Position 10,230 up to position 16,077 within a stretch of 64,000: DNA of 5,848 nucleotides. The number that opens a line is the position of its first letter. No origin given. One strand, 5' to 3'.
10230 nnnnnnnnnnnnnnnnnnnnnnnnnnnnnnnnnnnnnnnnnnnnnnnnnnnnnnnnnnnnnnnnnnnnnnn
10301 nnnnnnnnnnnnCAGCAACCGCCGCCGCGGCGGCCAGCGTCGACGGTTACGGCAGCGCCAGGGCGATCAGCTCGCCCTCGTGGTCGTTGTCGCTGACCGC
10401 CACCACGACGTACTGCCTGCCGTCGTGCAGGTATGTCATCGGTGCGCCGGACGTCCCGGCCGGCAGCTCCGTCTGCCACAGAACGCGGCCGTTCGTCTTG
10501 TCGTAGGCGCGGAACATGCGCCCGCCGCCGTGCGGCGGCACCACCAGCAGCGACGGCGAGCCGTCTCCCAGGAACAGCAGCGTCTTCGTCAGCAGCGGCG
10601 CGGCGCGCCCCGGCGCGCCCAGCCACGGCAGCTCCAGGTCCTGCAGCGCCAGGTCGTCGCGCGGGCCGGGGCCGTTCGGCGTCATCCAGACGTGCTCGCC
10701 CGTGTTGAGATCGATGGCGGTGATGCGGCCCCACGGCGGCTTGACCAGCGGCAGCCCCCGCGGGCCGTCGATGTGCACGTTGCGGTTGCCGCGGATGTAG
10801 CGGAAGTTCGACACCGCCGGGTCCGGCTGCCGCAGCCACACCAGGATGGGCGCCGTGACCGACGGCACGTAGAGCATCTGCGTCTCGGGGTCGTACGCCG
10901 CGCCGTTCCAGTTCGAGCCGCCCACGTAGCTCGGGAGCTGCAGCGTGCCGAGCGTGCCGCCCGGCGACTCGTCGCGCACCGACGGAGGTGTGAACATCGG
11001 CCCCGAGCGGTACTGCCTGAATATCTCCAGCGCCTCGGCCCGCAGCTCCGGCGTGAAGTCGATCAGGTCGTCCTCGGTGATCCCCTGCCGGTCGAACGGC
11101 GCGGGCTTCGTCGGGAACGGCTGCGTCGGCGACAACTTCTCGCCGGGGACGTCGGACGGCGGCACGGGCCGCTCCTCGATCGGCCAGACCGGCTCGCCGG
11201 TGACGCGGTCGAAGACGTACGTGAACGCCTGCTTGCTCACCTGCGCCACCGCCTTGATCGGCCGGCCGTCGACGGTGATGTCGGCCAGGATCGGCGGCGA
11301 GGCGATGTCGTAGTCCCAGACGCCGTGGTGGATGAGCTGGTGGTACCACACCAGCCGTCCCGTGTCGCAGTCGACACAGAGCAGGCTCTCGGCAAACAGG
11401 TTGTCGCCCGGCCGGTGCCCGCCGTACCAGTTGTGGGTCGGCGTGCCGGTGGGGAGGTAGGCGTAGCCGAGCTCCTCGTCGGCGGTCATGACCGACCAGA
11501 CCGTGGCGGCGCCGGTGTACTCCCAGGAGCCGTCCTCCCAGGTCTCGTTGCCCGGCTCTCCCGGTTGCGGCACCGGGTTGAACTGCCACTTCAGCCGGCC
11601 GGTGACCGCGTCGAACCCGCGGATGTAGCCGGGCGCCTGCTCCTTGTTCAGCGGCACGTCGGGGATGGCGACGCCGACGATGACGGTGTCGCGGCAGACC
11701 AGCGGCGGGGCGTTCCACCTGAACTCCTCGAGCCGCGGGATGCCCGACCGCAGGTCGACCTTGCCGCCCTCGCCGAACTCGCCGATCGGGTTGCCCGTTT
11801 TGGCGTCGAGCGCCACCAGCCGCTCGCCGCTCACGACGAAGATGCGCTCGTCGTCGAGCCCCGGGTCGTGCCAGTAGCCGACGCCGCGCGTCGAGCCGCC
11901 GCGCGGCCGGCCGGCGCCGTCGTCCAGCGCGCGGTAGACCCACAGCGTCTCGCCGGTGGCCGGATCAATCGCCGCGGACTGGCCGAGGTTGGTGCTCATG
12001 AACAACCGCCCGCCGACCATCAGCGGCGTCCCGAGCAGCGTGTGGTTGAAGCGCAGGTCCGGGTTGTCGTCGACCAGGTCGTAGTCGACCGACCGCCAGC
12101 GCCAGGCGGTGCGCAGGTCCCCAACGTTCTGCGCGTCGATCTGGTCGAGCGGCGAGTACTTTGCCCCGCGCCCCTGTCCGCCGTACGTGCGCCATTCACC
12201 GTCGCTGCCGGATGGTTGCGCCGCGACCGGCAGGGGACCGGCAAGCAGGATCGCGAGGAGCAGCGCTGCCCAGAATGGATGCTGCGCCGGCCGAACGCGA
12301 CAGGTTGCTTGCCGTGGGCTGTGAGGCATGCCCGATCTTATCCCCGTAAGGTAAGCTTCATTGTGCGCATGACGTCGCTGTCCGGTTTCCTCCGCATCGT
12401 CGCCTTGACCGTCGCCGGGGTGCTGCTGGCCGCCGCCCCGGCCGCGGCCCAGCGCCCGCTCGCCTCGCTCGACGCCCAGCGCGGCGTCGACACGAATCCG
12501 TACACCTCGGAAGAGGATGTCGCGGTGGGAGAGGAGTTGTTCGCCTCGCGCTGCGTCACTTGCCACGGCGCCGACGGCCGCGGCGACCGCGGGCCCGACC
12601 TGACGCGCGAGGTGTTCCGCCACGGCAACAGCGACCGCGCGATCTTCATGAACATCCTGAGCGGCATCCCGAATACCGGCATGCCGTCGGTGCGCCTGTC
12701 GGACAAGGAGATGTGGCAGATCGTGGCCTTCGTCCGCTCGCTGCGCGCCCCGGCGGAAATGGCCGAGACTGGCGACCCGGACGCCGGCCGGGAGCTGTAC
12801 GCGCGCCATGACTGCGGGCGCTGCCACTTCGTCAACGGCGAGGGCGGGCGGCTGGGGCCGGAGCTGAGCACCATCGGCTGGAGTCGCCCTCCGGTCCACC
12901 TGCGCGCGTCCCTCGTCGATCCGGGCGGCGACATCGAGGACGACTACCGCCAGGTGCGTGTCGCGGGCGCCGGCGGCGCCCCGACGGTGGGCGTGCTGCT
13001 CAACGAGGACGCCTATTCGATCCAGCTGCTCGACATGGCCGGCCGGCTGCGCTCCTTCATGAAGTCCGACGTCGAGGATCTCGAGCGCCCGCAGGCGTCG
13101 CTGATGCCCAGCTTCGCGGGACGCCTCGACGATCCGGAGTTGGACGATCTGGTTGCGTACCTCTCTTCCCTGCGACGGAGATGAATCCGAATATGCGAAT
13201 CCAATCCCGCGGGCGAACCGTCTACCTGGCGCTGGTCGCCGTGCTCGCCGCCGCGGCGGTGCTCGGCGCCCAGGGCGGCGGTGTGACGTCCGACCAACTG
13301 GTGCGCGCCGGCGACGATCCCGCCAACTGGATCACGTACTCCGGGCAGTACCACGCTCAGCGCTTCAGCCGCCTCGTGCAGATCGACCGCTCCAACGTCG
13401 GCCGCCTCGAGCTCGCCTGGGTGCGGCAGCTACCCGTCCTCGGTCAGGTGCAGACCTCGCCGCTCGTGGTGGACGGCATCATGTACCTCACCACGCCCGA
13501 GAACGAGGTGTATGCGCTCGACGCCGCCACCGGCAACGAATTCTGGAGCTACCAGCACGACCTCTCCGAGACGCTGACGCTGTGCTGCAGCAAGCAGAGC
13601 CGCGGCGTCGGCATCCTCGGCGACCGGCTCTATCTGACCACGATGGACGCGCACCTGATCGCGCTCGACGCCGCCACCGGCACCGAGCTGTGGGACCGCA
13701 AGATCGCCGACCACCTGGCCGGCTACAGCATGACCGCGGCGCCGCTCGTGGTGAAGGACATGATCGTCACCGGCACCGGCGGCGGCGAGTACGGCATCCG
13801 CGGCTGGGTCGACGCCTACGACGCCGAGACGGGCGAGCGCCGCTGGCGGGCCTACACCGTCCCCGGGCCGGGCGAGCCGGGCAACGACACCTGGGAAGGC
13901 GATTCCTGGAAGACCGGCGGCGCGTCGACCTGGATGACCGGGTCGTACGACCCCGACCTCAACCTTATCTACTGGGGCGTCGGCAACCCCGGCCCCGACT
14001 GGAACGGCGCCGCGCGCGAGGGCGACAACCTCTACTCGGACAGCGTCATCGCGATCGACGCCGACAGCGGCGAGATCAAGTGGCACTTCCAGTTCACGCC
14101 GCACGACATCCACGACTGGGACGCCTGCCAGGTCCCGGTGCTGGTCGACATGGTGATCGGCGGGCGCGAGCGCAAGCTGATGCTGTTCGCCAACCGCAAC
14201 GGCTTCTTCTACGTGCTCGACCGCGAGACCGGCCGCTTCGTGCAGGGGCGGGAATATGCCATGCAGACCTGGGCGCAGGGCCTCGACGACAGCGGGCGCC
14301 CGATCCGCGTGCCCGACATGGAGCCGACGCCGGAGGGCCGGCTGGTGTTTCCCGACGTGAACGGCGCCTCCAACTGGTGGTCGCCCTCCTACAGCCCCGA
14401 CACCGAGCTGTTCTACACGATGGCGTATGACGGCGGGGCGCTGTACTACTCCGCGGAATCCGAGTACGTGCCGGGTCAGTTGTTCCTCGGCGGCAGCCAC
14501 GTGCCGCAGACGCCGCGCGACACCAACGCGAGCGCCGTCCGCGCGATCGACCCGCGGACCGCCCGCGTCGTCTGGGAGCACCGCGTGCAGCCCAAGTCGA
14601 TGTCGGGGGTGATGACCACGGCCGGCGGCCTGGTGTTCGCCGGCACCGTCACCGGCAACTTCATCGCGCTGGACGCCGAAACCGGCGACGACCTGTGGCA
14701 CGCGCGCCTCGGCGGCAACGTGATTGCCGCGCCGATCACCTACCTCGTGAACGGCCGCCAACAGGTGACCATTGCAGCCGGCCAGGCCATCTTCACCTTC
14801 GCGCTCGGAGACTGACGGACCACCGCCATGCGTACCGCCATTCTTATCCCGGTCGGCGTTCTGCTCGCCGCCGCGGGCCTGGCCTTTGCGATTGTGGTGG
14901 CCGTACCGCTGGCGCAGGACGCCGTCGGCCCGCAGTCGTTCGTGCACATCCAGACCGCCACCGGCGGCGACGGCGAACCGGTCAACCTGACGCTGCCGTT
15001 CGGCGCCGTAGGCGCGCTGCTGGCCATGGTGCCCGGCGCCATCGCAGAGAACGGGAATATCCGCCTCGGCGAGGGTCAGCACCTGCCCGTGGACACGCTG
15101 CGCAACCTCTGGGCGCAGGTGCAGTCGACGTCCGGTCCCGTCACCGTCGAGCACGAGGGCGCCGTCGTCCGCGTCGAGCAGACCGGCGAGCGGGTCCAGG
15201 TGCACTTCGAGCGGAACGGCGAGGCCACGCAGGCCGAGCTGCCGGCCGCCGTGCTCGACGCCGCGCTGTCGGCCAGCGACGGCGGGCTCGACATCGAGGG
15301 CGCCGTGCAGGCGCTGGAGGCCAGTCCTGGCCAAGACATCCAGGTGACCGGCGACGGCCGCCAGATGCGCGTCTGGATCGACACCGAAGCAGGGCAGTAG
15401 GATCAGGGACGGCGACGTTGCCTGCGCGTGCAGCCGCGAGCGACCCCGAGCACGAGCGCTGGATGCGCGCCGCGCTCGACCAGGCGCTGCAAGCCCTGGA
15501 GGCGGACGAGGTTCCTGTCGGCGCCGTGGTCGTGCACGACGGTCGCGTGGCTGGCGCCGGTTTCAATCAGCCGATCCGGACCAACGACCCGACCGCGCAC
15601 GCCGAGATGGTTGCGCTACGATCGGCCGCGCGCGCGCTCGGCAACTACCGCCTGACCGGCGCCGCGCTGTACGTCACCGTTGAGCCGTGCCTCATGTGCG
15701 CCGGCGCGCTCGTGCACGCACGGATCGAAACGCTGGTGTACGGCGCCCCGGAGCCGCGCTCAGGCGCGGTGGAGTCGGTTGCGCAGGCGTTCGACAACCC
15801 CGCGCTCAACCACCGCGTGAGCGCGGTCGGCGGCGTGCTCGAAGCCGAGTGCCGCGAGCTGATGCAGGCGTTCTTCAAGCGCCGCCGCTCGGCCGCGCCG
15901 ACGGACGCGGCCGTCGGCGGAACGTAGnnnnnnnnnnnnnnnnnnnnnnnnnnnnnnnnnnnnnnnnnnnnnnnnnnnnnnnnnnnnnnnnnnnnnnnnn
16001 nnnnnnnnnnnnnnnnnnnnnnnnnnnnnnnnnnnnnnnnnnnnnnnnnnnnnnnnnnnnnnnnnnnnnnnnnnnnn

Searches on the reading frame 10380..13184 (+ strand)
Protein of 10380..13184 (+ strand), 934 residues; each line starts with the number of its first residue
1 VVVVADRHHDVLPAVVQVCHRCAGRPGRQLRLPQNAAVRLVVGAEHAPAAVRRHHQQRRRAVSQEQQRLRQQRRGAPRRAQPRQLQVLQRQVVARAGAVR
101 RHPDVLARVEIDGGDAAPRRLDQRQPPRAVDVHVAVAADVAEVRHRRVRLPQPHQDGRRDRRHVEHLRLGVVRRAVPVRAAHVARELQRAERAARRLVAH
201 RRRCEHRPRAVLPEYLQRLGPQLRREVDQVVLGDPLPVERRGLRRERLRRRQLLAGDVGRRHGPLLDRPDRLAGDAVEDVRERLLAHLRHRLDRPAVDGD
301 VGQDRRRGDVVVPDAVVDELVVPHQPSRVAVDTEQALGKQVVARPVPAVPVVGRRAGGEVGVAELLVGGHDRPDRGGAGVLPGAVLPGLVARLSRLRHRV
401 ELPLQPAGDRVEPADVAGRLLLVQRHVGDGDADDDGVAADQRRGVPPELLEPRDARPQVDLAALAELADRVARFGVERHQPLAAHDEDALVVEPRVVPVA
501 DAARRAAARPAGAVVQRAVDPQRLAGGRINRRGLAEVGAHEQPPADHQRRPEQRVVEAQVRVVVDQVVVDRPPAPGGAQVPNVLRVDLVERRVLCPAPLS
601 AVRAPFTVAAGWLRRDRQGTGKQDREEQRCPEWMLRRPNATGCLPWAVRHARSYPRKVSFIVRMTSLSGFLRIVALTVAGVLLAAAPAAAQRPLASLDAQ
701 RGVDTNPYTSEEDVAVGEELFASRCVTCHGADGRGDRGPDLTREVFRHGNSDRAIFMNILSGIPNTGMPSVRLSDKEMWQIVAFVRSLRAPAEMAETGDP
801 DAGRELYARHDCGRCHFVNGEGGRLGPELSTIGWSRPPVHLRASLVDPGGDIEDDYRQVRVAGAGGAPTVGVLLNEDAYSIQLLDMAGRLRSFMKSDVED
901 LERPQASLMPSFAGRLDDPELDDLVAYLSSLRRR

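Call 9: search_protein_families(library=pfam, proteins=[window:10380-13184:+], max_evalue=0.01)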
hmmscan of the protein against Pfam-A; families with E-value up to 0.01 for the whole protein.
window:10380-13184:+ (934 aa): 2 families
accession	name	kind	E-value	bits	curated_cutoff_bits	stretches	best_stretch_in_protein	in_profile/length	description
PF00034.26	Cytochrom_C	-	6.7e-22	79.1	21.3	2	715-788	2-89/90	Cytochrome c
PF13442.11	Cytochrome_CBB3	-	3.2e-20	72.7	27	1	713-785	2-68/68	Cytochrome C oxidase, cbb3-type, subunit III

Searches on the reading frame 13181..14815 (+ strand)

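Call 9: search_protein_families(library=pfam, proteins=[window:13181-14815:+], max_evalue=0.01)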
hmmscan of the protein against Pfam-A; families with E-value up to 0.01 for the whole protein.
window:13181-14815:+ (544 aa): 4 families
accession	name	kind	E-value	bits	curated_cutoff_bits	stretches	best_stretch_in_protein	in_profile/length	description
PF01011.28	PQQ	-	1.9e-90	304.7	26.7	2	50-353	1-334/595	Glucose/ethanol/alcohol dehydrogenase, beta-propeller domain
PF13360.13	PQQ_2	-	2.4e-35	122.7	27.6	4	77-191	54-168/233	Outer membrane protein assembly factor BamB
PF13570.13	Beta-prop_ACSF4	-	1.7e-15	57.7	133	2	452-529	156-229/329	Beta-alanine-activating enzyme, beta-propeller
PF23727.1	Beta-prop_FAM234A_B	-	0.0076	15.2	26.4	0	103-178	47-121/467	FAM234A/B beta-propeller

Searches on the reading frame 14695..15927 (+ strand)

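Call 9: search_protein_families(library=pfam, proteins=[window:14695-15927:+], max_evalue=0.01)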
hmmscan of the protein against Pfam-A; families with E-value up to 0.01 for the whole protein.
window:14695-15927:+ (410 aa): 3 families
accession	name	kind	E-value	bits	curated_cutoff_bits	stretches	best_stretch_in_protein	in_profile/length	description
PF14437.12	MafB19-deam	-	2.6e-38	131.6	27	1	252-398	2-142/142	MafB19-like deaminase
PF00383.29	dCMP_cyt_deam_1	-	7.3e-30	103.3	25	1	252-350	3-101/102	Cytidine and deoxycytidylate deaminase zinc-binding region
PF14439.12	Bd3614-deam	-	8.4e-07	29.4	38.5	1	275-356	11-95/113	Bd3614-like deaminase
